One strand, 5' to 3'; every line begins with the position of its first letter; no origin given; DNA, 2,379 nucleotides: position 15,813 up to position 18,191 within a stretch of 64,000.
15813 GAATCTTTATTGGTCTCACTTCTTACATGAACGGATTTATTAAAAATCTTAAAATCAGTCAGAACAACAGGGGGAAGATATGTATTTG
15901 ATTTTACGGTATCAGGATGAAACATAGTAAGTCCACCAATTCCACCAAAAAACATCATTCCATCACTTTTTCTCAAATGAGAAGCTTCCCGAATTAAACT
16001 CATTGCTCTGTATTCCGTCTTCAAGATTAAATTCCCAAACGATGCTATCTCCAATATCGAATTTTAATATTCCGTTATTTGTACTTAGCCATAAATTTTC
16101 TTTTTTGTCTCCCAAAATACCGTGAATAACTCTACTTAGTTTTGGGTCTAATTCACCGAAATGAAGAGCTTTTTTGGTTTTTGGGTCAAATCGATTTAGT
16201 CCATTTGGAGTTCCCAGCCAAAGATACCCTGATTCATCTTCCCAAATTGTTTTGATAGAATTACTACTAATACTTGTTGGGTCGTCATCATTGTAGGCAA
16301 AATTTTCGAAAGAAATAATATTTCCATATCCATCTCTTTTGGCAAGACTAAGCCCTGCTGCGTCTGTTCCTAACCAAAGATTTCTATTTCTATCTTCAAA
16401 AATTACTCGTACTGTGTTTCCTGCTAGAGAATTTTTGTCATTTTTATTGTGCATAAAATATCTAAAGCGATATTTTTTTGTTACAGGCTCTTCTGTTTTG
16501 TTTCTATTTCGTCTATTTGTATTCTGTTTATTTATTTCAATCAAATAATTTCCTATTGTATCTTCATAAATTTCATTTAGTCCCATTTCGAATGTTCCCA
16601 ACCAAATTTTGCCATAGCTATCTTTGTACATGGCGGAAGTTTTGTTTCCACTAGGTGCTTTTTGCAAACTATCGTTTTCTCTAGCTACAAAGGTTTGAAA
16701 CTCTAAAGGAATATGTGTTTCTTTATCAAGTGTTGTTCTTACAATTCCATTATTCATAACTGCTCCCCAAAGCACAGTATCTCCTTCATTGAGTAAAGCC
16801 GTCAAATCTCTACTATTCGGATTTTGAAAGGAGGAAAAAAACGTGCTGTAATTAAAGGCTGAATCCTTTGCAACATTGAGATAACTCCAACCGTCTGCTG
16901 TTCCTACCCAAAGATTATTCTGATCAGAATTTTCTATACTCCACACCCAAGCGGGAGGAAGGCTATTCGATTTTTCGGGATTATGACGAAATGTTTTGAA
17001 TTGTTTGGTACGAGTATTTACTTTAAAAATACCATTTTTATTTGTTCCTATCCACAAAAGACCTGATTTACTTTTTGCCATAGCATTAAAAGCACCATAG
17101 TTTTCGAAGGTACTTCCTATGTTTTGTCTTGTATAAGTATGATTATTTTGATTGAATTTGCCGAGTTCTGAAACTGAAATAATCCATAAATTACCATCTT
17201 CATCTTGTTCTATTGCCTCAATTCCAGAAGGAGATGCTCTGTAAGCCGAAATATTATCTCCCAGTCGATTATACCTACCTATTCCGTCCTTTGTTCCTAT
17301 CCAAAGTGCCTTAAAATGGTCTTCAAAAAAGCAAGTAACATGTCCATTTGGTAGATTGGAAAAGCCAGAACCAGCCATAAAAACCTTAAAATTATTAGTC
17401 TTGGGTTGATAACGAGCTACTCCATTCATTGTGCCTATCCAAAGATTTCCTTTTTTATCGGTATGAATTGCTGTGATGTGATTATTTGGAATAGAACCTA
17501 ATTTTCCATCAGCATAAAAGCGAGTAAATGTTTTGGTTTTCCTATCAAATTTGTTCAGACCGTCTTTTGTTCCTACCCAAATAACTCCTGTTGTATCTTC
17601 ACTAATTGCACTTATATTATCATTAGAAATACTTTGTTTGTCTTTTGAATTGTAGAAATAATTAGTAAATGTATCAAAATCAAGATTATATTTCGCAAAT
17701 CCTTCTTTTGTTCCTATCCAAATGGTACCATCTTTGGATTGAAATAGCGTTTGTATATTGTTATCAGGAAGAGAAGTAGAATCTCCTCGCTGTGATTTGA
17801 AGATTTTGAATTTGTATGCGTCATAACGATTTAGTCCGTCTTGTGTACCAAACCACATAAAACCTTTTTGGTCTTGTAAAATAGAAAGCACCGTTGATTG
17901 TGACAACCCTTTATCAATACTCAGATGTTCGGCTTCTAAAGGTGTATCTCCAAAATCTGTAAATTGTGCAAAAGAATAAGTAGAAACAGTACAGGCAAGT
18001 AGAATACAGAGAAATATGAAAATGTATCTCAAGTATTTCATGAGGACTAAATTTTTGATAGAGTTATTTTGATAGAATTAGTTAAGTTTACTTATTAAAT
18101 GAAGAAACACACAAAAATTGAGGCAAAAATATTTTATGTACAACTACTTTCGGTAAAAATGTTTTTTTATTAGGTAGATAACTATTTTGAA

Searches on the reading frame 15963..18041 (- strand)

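Call 36: search_protein_families(library=pfam, proteins=[window:15963-18041:-], max_evalue=0.001)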
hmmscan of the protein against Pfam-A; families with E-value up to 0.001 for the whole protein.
window:15963-18041:- (692 aa): 3 families
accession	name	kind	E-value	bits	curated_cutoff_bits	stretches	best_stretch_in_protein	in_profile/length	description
PF07494.17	Reg_prop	-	1.3e-57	184.8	20.4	3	183-206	1-24/24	Two component regulator propeller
PF23748.1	Beta-prop_LRRK2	-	1.6e-08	34.4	26.9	0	88-114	268-294/359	LRRK2 beta propeller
PF08450.18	SGL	-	1.8e-06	28.2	26.3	0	142-207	42-106/246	SMP-30/Gluconolactonase/LRE-like region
